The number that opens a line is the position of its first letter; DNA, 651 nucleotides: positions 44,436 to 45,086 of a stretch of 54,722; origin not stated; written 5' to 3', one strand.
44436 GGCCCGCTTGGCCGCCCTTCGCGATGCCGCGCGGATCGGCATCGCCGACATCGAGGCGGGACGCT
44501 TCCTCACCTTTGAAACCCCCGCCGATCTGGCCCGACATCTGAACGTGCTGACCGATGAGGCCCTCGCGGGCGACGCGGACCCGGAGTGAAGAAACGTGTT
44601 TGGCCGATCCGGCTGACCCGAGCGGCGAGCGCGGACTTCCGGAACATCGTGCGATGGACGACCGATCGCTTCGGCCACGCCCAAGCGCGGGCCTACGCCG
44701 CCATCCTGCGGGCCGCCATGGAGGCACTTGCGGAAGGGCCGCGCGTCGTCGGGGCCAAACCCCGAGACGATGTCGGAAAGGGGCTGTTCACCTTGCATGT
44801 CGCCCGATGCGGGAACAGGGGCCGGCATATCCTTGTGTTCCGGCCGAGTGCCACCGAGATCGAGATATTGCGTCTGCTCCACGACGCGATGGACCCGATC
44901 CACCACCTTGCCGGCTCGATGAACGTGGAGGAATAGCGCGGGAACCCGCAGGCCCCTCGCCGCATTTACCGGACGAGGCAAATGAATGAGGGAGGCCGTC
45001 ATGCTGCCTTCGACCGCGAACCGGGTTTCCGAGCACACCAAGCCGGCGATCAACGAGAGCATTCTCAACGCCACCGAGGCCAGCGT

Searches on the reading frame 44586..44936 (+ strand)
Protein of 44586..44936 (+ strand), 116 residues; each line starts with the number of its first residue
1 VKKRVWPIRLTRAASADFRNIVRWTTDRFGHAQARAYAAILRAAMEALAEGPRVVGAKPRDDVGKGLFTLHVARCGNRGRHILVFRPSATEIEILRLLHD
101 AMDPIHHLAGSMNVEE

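Call 77: search_protein_families(library=ncbifam, proteins=[window:44586-44936:+], max_evalue=0.00001)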
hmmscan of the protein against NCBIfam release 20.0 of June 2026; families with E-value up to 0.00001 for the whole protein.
window:44586-44936:+ (116 aa): 0 families

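Call 97: search_protein_families(library=pfam, proteins=[window:44586-44936:+], max_evalue=0.01)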
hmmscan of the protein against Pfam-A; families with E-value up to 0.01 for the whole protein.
window:44586-44936:+ (116 aa): 1 family
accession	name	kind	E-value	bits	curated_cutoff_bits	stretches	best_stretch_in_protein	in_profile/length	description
PF05016.21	ParE_toxin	-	2.4e-13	50.9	23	1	8-104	1-89/89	ParE toxin of type II toxin-antitoxin system, parDE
